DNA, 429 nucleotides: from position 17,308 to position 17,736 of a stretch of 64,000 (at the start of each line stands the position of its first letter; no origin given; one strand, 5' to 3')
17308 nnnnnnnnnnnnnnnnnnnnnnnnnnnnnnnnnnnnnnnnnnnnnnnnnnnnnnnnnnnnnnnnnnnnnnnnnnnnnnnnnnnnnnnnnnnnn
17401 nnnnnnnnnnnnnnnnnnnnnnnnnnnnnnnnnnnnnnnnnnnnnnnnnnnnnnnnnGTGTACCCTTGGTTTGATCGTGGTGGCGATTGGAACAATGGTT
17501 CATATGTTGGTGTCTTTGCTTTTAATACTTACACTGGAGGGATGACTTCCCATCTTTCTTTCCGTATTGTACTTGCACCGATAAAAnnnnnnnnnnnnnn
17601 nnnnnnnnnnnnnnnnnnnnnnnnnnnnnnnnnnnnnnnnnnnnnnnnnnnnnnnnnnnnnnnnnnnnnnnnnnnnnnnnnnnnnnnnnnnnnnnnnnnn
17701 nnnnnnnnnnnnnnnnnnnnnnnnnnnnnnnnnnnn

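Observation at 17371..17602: GC-rich orphan fragment resembling the C-terminal variable region of a diversity-generating-retroelement (DGR) C-type-lectin target protein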

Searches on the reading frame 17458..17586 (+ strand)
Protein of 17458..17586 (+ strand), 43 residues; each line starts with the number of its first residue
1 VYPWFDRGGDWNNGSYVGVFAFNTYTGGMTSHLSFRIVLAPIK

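Call 4: search_protein_families(library=pfam, proteins=[window:17458-17586:+], max_evalue=10)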
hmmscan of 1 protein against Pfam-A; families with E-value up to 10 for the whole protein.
seq(43 aa): 0 families
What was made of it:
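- On FGE-sulfatase / C-type-lectin fold domain (PF03781): The fragment has no hit at E<=10 (call 4).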

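Call 5: search_protein_families(library=ncbifam, proteins=[window:17458-17586:+], max_evalue=10)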
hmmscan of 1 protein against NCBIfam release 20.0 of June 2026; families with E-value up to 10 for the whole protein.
seq(43 aa): 0 families
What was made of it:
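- The fragment itself has no Pfam or NCBIfam hit (calls 4, 5).
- Tried and rejected: Pfam and NCBIfam scans of the 43-aa peptide found nothing (calls 4, 5).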

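Call 11: find_homologous_proteins(query=window:17458-17586:+, max_evalue=1)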
Query seq(43 aa): no candidate shares three 5-residue words with the query. No homologue found.
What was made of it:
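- Tried and rejected: The word-indexed protein search with the peptide found no candidates (call 11).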

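Call 15: search_dna_similar(query=window:17458-17586:+, collection=phages, mode=protein, max_evalue=10, max_rows=25)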
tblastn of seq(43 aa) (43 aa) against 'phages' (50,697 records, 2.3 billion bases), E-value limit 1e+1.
Records with a match: 9; places in all: 12; records where one place covers at least 80% of the query: 1.
Best place of each record, by identity: <60% 9.
By first word of the organism name: Pseudoalteromonas 3; Faecalibacterium 2; Aeromonas 2; Dulem 1; Vibrio 1.
By host as written in the record: Pseudoalteromonas elyakovii HL-AS1 2; Faecalibacterium prausnitzii 2; Pseudoalteromonas nigrifaciens HL-AS2 1; Propithecus coquereli 1; - 1; Aeromonas sp. ARM81 1; Vibrio parahaemolyticus strain KT1018B 1.
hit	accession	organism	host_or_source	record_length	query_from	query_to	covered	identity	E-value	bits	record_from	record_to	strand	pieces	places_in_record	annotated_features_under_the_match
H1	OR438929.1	Pseudoalteromonas phage ACA2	Pseudoalteromonas nigrifaciens HL-AS2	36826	7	36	70%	53.1%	8e-1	31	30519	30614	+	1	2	antireceptor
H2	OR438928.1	Pseudoalteromonas phage ACA1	Pseudoalteromonas elyakovii HL-AS1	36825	7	39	77%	45.7%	2e-1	33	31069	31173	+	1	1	reverse transcriptase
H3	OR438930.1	Pseudoalteromonas phage proACA1-A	Pseudoalteromonas elyakovii HL-AS1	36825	7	39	77%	45.7%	2e-1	33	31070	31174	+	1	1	none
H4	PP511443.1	Dulem virus 37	Propithecus coquereli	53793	7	43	86%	38.5%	5e+0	29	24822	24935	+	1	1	enediyne biosynthetic pathway protein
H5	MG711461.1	Faecalibacterium phage FP_Lagaffe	Faecalibacterium prausnitzii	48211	7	40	79%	41.7%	1e+0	30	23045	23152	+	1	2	none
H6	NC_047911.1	Faecalibacterium phage FP_Lagaffe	Faecalibacterium prausnitzii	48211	7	40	79%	41.7%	1e+0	30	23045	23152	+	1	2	none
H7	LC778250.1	Aeromonas phage phiWae15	filtration agent for carassius auratus ...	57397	7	36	70%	40.6%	7e+0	29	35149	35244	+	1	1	hypothetical protein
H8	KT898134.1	Aeromonas phage phiARM81mr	Aeromonas sp. ARM81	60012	7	23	40%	58.8%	4e+0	29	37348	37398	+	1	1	retron-type RNA-directed DNA polymerase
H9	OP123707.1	Vibrio phage phiKT1028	Vibrio parahaemolyticus strain KT1018B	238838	11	33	53%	43.5%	6e+0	29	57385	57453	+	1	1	hypothetical protein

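Call 19: search_protein_representatives(protein=window:17458-17586:+)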
Query: 43 residues. Proteins with E-value up to 0.001 (for the whole library): 64; up to 1e-10: 0; up to 1e-30: 0. The best 64 are listed.
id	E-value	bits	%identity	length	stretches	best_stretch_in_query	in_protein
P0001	7.3e-10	53.9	61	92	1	1-41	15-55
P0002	6.2e-08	48.0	62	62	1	3-41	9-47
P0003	1.1e-07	47.2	59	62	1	3-43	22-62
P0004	3.3e-07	45.7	58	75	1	2-41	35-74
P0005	4.0e-07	45.5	58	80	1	3-40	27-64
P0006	2.1e-06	43.2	62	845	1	2-43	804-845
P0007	3.2e-06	42.7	55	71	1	2-41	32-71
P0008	4.8e-06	42.1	58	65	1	2-41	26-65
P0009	5.7e-06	41.9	62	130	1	3-41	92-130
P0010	6.1e-06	41.8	59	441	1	2-40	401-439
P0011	9.3e-06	41.2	58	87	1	3-42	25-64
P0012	1.2e-05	40.8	62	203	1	3-41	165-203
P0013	3.3e-05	39.5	57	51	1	3-39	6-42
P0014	3.6e-05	39.4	50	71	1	2-41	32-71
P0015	4.8e-05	39.0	58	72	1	2-42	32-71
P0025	1.3e-04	37.7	60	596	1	2-41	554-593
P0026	1.4e-04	37.6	58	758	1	3-42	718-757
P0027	1.6e-04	37.4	44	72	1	3-43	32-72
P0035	2.1e-04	37.0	51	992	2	3-40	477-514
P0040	3.4e-04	36.4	56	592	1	2-40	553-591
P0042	3.5e-04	36.4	43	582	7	6-42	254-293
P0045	3.9e-04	36.2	49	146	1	3-41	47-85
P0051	4.8e-04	35.9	51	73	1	3-43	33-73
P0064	9.4e-04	35.0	52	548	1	2-41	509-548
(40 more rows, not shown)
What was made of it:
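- On DGR variable region (functional target site): Hits run from E 7e-10 to 1e-3 (call 19).
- Checked: The resemblance is far beyond chance: 64 proteins at E<=1e-3 in a library of 1.84 billion, best 7.3e-10 (call 19).
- E is 7e-10 against 1.84e9 proteins (call 19).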

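Call 25: find_encoding_contigs(protein=P0002, flank=8000, max_places=4)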
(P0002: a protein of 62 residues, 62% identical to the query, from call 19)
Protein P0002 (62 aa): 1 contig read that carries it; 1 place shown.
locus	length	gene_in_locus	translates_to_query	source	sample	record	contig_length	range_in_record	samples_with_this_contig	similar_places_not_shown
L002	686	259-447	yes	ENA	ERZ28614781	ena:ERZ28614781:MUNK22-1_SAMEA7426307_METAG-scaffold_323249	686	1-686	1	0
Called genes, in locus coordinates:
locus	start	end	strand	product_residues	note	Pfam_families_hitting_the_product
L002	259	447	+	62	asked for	-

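Call 26: find_encoding_contigs(protein=P0006, flank=8000, max_places=4)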
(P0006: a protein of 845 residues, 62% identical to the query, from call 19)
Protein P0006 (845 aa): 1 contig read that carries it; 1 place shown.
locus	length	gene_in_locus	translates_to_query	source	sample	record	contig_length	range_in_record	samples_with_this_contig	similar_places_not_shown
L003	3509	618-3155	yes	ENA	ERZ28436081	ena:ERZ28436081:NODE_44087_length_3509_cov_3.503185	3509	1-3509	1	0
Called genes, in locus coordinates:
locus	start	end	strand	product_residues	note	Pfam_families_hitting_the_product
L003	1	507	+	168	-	?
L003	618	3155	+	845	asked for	PF13385:Laminin_G_3 (weak)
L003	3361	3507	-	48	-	?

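Call 30: search_protein_families(library=pfam, proteins=[P0006, P0010, P0025, P0026, P0040, P0064, P0035, P0042], max_evalue=0.1)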
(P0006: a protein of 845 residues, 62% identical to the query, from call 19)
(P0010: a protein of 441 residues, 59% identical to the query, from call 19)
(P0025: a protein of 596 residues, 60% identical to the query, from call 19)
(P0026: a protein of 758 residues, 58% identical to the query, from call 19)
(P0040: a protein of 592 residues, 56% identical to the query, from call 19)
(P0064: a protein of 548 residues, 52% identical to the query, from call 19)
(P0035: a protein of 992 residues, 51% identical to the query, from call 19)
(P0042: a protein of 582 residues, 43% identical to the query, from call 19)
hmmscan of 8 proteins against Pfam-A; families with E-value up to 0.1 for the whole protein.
P0006 (845 aa): 1 family
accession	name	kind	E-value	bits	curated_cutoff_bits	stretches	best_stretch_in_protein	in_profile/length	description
PF13385.13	Laminin_G_3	-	2.1e-06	28.4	27.6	1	273-444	2-151/151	Concanavalin A-like lectin/glucanases superfamily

P0010 (441 aa): 0 families

P0025 (596 aa): 2 families
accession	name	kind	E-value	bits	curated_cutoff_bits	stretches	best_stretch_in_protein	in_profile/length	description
PF22066.2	Cep192_D8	-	0.036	14.7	33.5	0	113-137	19-43/101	Cep192 domain 8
PF04234.18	CopC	-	0.062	14.8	23.3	0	432-460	58-87/92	CopC domain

P0026 (758 aa): 3 families
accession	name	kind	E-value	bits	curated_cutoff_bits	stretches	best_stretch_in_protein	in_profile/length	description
PF13385.13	Laminin_G_3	-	3e-12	47.4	27.6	1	166-317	1-151/151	Concanavalin A-like lectin/glucanases superfamily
PF02973.23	Sialidase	-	0.00017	21.6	26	1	227-321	88-186/189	Sialidase, N-terminal domain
PF18138.6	bacHORMA_1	-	0.015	15.6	35.6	1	300-349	26-76/169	Bacterial HORMA domain family 1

P0040 (592 aa): 0 families

P0064 (548 aa): 1 family
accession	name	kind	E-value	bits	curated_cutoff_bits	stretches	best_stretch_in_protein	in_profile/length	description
PF07963.17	N_methyl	-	1.2e-07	31.4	21.2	1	2-25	3-26/27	Prokaryotic N-terminal methylation motif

P0035 (992 aa): 5 families
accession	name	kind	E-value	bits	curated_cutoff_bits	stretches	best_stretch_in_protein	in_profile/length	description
PF16403.11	Bact_surface_Ig-like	-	7.5e-38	128.9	27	2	523-595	1-71/71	Bacterial surface protein, Ig-like domain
PF17963.7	Big_9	-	0.0049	18.2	23.6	1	83-130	42-89/89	Bacterial Ig domain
PF02494.22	HYR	-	0.0091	16.8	21.7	0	54-131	2-81/81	HYR domain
PF17332.7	DUF5592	-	0.05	14.5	26.7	0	3-54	26-77/89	Family of unknown function (DUF5592)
PF18981.6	InlK_D3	-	0.097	13.2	25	0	97-131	40-73/75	Internalin K domain (D3/D4)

P0042 (582 aa): 3 families
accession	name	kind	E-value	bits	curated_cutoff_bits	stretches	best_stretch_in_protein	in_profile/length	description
PF19679.4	DUF6181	-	0.0001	22.7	25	0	283-316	27-60/134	Family of unknown function (DUF6181)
PF18224.6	ToxB_N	-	0.0061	17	25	0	396-417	26-49/61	ToxB N-terminal domain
PF07679.22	I-set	-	0.024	15.1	23.7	0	70-92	68-90/90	Immunoglobulin I-set domain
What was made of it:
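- On FGE-sulfatase / C-type-lectin fold domain (PF03781): Eight full-length relatives have no hit at E<=0.1 (call 30).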

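Call 31: search_protein_families(library=ncbifam, proteins=[P0006, P0010, P0025, P0026, P0040, P0064, P0035, P0042], max_evalue=0.1)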
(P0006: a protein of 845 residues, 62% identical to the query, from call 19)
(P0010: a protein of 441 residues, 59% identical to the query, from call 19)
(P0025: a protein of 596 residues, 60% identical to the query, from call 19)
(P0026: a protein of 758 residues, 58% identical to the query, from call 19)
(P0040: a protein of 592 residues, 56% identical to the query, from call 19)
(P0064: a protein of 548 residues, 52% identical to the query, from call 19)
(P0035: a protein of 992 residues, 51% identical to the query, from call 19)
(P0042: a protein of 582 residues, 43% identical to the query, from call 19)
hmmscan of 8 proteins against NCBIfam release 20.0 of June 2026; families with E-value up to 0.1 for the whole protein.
P0006 (845 aa): 0 families

P0010 (441 aa): 0 families

P0025 (596 aa): 0 families

P0026 (758 aa): 1 family
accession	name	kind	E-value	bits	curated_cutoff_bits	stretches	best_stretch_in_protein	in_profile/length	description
NF052521.1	TafC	equivalog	0.0038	16.4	410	1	248-323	288-363/373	TafC family fimbrial protein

P0040 (592 aa): 0 families

P0064 (548 aa): 14 families
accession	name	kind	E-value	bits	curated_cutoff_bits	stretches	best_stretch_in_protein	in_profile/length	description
TIGR02532.1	IV_pilin_GFxxxE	domain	6.1e-08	32.2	16.3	1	3-25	1-23/24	prepilin-type N-terminal cleavage/methylation domain-containing protein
TIGR01710.1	typeII_sec_gspG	equivalog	1.4e-06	28.3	88.85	1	4-65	1-58/134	type II secretion system major pseudopilin GspG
NF040999.1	pilin_ComGC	equivalog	4.6e-06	26.7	75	1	3-69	1-67/84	competence type IV pilus major pilin ComGC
TIGR02596.1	TIGR02596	subfamily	1e-05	25.7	70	1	6-58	1-50/196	Verru_Chthon cassette protein D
NF041013.1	T4P_ComGE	equivalog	9.2e-05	22.5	49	1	2-40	2-40/83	competence type IV pilus minor pilin ComGE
NF040982.1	ComGD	equivalog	0.00018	21.9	70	1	3-52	1-50/139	competence type IV pilus minor pilin ComGD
TIGR01708.2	typeII_sec_gspH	equivalog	0.0012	18.8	80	1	4-32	2-30/169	type II secretion system minor pseudopilin GspH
NF041002.1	pilin_ComGF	equivalog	0.0015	18.8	80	1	3-44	1-42/139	competence type IV pilus minor pilin ComGF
NF007862.0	PRK10574.1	equivalog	0.0018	18.4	138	1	1-34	2-35/145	prepilin peptidase-dependent pilin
TIGR02599.1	TIGR02599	subfamily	0.0031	16.8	256.5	1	5-43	1-38/361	Verru_Chthon cassette protein C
NF038304.1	EPS_HpsC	equivalog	0.0078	15.8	200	1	2-40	19-57/318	hormogonium polysaccharide secretion pseudopilin HpsC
TIGR01711.1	gspJ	equivalog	0.02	14.7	64.85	1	4-77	1-73/192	type II secretion system minor pseudopilin GspJ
NF041775.1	typeIV_PilA_Myxo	equivalog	0.026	14.5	400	1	3-39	10-46/214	type IV pilin protein PilA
NF007800.0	PRK10506.1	equivalog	0.048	13.5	158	1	2-23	7-28/163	prepilin peptidase-dependent protein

P0035 (992 aa): 3 families
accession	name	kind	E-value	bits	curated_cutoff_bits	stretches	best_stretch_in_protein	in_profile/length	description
NF033932.1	LapB_rpt_80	domain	0.00037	20.7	45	1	570-605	1-36/83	LapB repeat-containing protein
NF012211.1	tand_rpt_95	domain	0.0032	17.4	90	1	65-142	19-93/98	tandem-95 repeat protein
NF047446.1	barrel_OmpL47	domain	0.072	13.5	40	0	95-127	31-64/68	OmpL47-type beta-barrel domain-containing protein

P0042 (582 aa): 3 families
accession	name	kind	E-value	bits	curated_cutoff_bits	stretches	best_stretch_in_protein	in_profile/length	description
TIGR03661.1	T1SS_VCA0849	domain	6.9e-13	49.6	17.6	0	175-190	11-26/91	type I secretion C-terminal target domain-containing protein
TIGR03786.1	strep_pil_rpt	domain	1.4e-06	28.5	31.85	0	70-79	9-18/70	streptococcal pilin isopeptide linkage domain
TIGR01729.1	taurine_ABC_bnd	equivalog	3.3e-06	26.7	304.25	0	352-396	5-49/300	taurine ABC transporter substrate-binding protein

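Call 42: find_related_loci(query=A2, collection=viral_contigs, flank=6000)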
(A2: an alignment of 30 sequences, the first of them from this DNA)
Query A2 (43 aa) in viral_contigs; peptide patterns used: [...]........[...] (x = any residue, [..] = any of these).
3 stretches matched a pattern; 1 encode a relative of the query (tblastn E <= 1e-3); 1 distinct loci.
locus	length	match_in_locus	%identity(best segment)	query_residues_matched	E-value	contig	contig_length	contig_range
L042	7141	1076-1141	55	1-22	6e-5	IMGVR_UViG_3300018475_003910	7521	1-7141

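Call 45: find_encoding_contigs(protein=P0045, flank=8000, max_places=3)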
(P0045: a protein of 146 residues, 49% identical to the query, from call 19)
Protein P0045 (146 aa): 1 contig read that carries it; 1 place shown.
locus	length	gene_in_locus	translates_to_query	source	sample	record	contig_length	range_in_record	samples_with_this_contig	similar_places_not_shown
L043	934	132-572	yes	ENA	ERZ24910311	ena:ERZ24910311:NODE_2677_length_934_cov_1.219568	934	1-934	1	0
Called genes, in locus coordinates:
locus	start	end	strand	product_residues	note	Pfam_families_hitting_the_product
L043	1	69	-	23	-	?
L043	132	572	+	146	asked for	-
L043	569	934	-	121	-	?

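Call 52: search_solved_structures(query=L042:20-1198:+, max_evalue=10)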
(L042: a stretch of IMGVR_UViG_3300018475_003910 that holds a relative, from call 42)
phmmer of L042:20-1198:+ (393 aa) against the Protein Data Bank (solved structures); distinct sequences matched with E-value up to 10: 0.

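Call 58: find_homologous_proteins(query=P0025, max_evalue=0.00001)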
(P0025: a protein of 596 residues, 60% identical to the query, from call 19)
Query P0025 (596 aa): 7914 proteins with E <= 0.00001 among 8000 candidates; the best 120 are listed.
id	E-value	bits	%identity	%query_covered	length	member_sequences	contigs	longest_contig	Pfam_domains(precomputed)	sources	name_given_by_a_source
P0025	0.0e+0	1352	100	100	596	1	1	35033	-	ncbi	-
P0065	6.0e-212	724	57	99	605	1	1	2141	-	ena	-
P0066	2.4e-210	718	57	99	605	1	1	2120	-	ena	-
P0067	8.2e-210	716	57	99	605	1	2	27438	-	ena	-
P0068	1.2e-209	716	57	99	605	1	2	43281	-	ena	-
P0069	1.6e-209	716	57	99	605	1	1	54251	-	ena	-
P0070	2.2e-209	715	58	99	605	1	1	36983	-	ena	-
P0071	2.3e-209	715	57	99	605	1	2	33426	-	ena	-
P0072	2.5e-209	715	57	99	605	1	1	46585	-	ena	-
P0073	5.0e-209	714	58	99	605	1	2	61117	-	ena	-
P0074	6.2e-209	714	58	99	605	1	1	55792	-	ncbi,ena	-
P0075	9.4e-209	713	57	99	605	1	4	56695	-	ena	-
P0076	1.9e-208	712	58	99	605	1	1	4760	-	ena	-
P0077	2.1e-208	712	57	99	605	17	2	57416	-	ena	-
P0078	2.1e-208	712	57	99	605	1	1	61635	-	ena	-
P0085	3.5e-207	708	58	99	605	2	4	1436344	-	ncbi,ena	-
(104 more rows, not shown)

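Call 59: find_encoding_contigs(protein=P0085, flank=10000, max_places=2)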
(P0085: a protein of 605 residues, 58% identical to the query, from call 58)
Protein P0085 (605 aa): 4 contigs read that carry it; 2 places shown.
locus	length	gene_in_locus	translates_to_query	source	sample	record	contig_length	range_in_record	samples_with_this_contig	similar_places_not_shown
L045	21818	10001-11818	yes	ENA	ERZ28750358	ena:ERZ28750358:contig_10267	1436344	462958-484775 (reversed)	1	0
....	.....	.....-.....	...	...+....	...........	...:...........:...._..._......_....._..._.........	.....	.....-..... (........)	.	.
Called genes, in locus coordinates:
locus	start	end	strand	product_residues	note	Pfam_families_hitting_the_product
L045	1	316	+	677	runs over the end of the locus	PF00990:GGDEF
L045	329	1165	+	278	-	PF03631:Virul_fac_BrkB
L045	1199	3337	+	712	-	PF27449:LtaS_N, PF00884:Sulfatase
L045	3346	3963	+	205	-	-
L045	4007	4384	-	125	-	-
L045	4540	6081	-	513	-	PF03816:LytR_cpsA_psr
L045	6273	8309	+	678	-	PF01832:Glucosaminidase, PF00404:Dockerin_1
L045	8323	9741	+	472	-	PF12733:Cadherin-like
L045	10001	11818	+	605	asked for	-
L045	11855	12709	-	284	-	PF02557:VanY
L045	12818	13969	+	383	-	PF00768:Peptidase_S11, PF13354:Beta-lactamase2, PF07943:PBP5_C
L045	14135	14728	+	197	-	-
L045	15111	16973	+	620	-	-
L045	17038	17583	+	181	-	-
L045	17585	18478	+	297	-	PF01391:Collagen (faint), PF18573:BclA_C (weak)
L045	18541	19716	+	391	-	PF01391:Collagen (weak), PF18573:BclA_C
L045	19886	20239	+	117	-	-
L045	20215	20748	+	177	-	-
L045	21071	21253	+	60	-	-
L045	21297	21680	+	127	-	PF00376:MerR, PF13411:MerR_1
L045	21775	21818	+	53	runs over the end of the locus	-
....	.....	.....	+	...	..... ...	-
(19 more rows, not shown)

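Call 60: find_encoding_contigs(protein=P0025, flank=10000, max_places=2)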
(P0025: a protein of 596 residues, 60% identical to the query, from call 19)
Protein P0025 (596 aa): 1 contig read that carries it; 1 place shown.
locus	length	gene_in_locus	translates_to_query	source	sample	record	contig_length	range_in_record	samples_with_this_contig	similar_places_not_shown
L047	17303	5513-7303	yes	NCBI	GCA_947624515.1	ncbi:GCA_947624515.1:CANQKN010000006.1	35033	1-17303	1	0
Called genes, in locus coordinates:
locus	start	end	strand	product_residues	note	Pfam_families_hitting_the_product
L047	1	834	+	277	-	?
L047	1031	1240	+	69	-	-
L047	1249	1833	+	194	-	-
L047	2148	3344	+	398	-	PF00817:IMS, PF21999:IMS_HHH_1 (weak), PF11799:IMS_C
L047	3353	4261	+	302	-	-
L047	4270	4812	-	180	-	-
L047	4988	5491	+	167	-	-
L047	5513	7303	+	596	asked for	-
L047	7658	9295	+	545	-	PF01943:Polysacc_synt, PF03023:MurJ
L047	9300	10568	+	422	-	PF02388:FemAB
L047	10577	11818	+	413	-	PF02388:FemAB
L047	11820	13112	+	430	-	PF02388:FemAB, PF13480:Acetyltransf_6 (weak)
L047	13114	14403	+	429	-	PF02388:FemAB, PF13480:Acetyltransf_6 (faint)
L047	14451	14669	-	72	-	-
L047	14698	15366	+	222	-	PF02390:Methyltransf_4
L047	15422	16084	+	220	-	-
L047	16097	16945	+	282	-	-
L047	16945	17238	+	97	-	-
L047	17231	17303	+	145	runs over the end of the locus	PF12732:YtxH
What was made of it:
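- Family members are often remote from any RT (calls 59, 60).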

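Call 63: find_encoding_contigs(protein=P0001, flank=10000, max_places=3)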
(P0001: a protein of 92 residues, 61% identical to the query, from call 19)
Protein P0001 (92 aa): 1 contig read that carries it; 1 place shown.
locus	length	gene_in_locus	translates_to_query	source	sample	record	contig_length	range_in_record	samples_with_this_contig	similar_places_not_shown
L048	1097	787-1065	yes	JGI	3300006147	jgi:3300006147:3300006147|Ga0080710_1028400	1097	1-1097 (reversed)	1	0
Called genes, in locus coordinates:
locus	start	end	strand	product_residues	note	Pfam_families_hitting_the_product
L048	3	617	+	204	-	?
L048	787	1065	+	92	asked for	-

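Call 71: predict_structure(alignment_id=A4)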
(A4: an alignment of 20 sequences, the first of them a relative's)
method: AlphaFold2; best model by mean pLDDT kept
length: 596 residues; sequences in the alignment: 20
mean_pLDDT: 46.9   pTM: 0.31
mean pLDDT of the five models: 46.9, 44.3, 44.3, 43.3, 43.1
residues with pLDDT >= 90: 16; 70-90: 140; 50-70: 64; < 50: 376
segments of 3 or more residues with pLDDT < 50: 30-43, 160-168, 239-308, 314-529, 534-596
pLDDT, mean of each block of 10 residues (from residue 1): 69 84 61 34 64 87 76 86 86 76 79 87 79 86 62 66 41 74 79 76 68 85 82 58 32 38 34 41 35 38 45 41 31 35 24 24 26 23 22 28 24 26 33 33 37 27 22 22 23 21 24 23 32 40 28 28 24 24 24 26
secondary structure, 60 per line:
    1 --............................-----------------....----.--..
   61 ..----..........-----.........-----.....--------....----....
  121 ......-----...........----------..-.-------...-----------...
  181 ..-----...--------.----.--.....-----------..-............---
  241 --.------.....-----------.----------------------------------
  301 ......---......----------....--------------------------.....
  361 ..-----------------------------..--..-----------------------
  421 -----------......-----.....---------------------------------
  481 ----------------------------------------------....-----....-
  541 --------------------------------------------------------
elements in order: H3-30 E48-51 E59-62 E67-76 E82-90 E96-100 E109-112 E117-126 E132-142 E178-182 E188-190 E207-211 E229-237 H250-254 H301-306 E310-315 H326-329 H356-362 E432-437 E443-447 E527-530 E536-539
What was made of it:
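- Tried and rejected: The first AF2 run with 20 sequences failed in the C-terminal domain (pLDDT 20-40, call 71).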

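Call 72: search_solved_structures(query=A4, max_evalue=10, show_alignments=3)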
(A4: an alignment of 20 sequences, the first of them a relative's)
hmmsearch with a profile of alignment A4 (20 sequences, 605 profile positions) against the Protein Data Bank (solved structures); distinct sequences matched with E-value up to 10: 0.

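Call 74: find_homologous_proteins(query=L042:20-1198:+, max_evalue=0.00001)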
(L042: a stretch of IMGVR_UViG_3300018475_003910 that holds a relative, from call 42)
Query L042:20-1198:+ (393 aa): 7962 proteins with E <= 0.00001 among 8000 candidates; the best 120 are listed.
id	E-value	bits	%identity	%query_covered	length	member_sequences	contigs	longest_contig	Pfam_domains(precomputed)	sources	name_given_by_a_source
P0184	3.2e-261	884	100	100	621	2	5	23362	-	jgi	-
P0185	5.0e-220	748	86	100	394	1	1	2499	-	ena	-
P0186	4.2e-216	735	84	100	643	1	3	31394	-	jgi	-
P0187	6.4e-201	686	78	100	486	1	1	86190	-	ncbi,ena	-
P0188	2.7e-195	667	76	100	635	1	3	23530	-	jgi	-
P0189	7.4e-189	646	73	100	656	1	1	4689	-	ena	-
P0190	2.4e-182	624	77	99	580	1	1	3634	-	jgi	-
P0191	2.7e-182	624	72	100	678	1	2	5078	-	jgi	-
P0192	1.2e-181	622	76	99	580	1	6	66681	-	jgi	-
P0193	2.7e-178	611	74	98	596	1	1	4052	-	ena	-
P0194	2.4e-177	608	78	89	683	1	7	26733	-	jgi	-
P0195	3.2e-170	584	70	99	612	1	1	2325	-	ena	-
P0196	1.3e-166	573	67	96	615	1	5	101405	-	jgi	-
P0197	2.3e-154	532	66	95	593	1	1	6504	-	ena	-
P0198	4.5e-152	525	63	97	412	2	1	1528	-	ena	-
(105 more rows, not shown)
